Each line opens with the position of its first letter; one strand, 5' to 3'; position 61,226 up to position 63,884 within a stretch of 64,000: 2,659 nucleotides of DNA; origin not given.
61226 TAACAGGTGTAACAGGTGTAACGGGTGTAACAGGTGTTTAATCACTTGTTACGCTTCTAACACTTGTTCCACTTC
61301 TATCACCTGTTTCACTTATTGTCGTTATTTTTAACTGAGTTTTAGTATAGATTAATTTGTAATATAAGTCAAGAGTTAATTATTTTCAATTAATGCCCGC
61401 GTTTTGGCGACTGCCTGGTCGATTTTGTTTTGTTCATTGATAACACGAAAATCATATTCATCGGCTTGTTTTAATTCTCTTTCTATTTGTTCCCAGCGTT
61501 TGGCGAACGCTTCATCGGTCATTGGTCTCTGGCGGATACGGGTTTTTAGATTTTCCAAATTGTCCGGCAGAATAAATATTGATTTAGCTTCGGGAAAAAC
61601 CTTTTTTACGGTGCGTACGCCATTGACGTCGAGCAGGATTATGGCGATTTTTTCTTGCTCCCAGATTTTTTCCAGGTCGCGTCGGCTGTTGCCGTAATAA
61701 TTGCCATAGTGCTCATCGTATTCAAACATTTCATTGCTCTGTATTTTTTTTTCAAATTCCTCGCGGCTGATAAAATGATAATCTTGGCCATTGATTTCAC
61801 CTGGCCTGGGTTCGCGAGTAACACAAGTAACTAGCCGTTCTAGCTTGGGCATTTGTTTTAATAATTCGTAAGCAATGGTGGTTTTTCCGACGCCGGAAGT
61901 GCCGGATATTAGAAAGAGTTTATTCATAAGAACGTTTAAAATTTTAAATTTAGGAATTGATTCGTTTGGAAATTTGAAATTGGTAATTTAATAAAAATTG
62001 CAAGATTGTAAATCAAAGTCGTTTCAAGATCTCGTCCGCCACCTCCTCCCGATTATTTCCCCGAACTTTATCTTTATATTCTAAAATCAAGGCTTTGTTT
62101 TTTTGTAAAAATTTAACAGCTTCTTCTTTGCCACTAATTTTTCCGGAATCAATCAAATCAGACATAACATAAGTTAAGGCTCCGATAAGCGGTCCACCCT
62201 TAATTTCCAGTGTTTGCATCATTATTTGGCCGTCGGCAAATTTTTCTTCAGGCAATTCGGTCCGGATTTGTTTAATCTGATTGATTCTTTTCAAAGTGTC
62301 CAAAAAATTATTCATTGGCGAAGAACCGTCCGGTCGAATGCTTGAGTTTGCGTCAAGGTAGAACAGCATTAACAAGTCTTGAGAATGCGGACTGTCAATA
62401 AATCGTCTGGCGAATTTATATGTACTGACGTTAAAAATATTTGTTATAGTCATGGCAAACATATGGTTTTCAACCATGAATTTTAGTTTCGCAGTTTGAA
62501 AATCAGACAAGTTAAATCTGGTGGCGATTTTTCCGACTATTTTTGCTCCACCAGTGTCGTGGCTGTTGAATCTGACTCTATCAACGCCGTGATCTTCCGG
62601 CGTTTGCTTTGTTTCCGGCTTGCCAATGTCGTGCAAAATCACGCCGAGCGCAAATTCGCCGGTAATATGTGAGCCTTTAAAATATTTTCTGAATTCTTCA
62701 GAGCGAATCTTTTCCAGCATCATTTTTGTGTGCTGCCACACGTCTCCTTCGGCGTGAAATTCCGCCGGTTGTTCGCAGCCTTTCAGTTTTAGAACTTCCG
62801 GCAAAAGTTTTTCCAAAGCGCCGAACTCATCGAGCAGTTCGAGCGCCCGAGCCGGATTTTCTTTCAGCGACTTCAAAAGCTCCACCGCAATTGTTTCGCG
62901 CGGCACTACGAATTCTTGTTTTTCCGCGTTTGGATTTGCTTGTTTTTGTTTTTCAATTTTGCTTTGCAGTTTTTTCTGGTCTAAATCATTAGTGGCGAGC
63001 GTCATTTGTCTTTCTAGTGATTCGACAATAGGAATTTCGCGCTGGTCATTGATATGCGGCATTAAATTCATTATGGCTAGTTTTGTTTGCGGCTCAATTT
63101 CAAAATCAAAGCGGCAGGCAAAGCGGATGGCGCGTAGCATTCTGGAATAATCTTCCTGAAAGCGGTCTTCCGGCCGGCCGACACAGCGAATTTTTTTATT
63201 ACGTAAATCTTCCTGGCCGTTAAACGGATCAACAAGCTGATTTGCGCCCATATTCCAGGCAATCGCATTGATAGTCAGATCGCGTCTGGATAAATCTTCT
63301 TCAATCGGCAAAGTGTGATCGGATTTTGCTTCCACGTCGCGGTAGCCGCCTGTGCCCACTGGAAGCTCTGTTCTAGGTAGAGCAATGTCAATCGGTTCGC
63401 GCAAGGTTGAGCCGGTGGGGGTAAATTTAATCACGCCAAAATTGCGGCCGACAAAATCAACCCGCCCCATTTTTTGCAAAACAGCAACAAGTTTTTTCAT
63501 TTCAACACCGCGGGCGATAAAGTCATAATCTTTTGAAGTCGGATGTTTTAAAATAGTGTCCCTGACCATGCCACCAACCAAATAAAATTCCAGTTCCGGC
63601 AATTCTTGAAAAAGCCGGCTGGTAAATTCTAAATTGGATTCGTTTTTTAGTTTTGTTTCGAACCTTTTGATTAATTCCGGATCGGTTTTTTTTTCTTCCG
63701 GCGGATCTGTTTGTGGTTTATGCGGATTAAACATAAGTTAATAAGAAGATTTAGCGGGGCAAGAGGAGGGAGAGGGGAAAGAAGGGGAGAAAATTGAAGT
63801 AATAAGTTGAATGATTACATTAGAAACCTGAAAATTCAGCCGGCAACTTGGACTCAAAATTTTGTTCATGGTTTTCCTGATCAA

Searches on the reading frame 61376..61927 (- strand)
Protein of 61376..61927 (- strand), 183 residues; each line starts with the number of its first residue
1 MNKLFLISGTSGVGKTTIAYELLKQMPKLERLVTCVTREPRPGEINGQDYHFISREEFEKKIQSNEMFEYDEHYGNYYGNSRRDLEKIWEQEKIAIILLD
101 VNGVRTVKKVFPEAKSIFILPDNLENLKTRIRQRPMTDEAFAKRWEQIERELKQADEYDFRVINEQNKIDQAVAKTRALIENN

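Call 42: search_protein_families(library=pfam, proteins=[window:61376-61927:-], max_evalue=0.001)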
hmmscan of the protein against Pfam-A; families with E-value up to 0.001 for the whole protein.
window:61376-61927:- (183 aa): 5 families
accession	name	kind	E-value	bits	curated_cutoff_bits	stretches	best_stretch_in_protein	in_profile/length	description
PF00625.27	Guanylate_kin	-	2e-42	145.4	25.2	1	2-182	2-181/182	Guanylate kinase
PF20720.3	nSTAND3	-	1.9e-06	28.1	27.2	1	2-78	17-79/155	Novel STAND NTPase 3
PF13238.12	AAA_18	-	2.3e-05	25.3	29.4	1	6-139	2-116/128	AAA domain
PF00004.35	AAA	-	0.00028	21.8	21.2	1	6-100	2-64/131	ATPase family associated with various cellular activities (AAA)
PF09848.15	SLFN-g3_helicase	-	0.00062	19.6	24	0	3-42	2-43/354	Schlafen group 3, DNA/RNA helicase domain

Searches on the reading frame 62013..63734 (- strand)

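Call 42: search_protein_families(library=pfam, proteins=[window:62013-63734:-], max_evalue=0.001)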
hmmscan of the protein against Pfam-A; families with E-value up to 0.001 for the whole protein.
window:62013-63734:- (573 aa): 3 families
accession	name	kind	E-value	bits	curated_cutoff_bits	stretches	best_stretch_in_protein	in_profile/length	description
PF01743.26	PolyA_pol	-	4.5e-22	79.2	23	1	50-183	1-126/126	Poly A polymerase head domain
PF12627.12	PolyA_pol_RNAbd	-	8e-06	26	22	0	279-314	24-60/64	Probable RNA and SrmB- binding site of polymerase A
PF01966.28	HD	-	0.00012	22.7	22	1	362-429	28-90/116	HD domain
